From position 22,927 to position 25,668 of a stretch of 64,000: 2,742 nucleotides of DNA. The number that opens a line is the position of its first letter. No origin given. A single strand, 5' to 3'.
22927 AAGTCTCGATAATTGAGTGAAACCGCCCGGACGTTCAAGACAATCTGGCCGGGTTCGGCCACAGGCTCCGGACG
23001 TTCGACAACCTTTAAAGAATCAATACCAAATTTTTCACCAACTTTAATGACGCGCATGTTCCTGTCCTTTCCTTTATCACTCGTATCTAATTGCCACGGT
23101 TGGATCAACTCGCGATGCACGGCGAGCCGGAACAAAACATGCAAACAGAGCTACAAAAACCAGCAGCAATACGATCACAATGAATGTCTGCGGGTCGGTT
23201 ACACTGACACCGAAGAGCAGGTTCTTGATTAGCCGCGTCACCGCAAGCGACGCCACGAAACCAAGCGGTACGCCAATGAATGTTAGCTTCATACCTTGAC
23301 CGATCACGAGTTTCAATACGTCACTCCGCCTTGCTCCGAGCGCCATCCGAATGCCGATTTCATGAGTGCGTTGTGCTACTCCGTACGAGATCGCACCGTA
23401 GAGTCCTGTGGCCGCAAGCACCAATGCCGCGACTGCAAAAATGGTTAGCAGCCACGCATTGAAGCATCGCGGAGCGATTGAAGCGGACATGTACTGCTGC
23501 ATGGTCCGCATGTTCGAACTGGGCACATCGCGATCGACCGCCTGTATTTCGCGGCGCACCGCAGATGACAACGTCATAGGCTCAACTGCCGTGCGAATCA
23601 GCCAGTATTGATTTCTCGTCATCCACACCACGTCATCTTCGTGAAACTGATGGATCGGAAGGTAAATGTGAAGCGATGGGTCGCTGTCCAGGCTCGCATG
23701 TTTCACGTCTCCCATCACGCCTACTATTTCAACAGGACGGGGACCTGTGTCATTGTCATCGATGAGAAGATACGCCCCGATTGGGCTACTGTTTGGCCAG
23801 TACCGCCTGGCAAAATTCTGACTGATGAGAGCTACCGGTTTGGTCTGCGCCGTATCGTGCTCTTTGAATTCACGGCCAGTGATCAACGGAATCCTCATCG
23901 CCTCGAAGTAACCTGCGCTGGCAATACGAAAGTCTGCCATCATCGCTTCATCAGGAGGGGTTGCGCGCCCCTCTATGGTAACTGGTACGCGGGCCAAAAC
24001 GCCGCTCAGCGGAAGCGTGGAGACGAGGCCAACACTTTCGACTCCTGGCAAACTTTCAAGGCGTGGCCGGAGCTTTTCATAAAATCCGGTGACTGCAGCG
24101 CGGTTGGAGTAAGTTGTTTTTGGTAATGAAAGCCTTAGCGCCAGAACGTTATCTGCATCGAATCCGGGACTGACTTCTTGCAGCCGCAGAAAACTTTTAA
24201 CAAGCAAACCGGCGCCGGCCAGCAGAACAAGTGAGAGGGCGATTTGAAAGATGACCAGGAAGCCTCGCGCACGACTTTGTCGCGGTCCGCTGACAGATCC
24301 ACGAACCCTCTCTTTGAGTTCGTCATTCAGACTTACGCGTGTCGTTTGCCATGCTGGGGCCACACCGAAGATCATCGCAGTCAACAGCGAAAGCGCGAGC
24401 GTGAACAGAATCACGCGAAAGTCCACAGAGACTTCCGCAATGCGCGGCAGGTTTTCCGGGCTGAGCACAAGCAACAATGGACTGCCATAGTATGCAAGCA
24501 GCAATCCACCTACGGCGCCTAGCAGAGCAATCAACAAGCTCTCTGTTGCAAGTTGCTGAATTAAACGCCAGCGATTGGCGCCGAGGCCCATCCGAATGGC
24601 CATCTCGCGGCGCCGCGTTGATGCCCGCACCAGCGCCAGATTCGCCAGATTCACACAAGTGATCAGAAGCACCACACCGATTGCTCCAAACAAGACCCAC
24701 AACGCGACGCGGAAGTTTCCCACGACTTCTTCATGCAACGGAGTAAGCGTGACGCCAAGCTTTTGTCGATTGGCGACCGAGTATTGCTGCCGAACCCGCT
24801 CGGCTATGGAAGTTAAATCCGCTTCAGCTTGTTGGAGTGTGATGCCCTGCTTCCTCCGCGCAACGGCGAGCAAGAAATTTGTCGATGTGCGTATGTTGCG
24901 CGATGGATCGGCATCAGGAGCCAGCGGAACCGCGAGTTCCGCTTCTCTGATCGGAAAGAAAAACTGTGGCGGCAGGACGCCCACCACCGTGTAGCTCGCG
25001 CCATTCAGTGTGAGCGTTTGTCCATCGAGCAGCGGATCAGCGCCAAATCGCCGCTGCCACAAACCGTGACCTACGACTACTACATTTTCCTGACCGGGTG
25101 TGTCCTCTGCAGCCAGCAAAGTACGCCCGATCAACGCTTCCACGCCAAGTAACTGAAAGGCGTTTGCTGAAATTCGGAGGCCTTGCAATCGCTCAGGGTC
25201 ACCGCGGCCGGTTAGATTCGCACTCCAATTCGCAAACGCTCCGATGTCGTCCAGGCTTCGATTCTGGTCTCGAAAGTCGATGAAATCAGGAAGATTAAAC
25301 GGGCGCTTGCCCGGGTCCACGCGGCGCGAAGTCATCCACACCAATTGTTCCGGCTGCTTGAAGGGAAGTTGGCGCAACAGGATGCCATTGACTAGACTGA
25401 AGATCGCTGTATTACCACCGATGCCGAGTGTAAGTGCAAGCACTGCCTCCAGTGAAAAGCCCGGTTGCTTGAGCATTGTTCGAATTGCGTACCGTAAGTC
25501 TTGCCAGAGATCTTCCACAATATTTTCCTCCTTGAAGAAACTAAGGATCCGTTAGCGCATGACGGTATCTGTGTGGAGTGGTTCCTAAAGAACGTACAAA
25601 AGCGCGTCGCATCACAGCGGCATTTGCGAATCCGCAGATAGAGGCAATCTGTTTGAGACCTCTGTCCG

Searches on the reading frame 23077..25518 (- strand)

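Call 20: search_protein_families(library=pfam, proteins=[window:23077-25518:-], max_evalue=0.00001)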
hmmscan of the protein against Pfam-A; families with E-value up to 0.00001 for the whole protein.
window:23077-25518:- (813 aa): 2 families
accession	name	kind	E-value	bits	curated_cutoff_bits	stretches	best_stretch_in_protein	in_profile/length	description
PF12704.14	MacB_PCD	-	1.5e-35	123.8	27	2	25-237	4-206/207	MacB-like periplasmic core domain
PF02687.27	FtsX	-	2.3e-32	112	25.5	2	693-806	2-120/120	FtsX-like permease C-terminal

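Call 76: search_protein_families(library=ncbifam, proteins=[window:23077-25518:-], max_evalue=0.00001)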
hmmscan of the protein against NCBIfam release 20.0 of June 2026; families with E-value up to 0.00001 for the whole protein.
window:23077-25518:- (813 aa): 3 families
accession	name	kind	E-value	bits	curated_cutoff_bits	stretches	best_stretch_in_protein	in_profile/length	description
TIGR03434.1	ADOP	subfamily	4.9e-293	974.2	622.3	1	4-813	1-803/803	ADOP family duplicated permease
NF007826.0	PRK10535.1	equivalog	2.5e-32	112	966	2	533-810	372-645/648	macrolide ABC transporter ATP-binding protein/permease MacB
NF038008.1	ABC_perm_DarB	equivalog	8.7e-11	40.5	700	1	272-465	272-459/777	darobactin export ABC transporter permease subunit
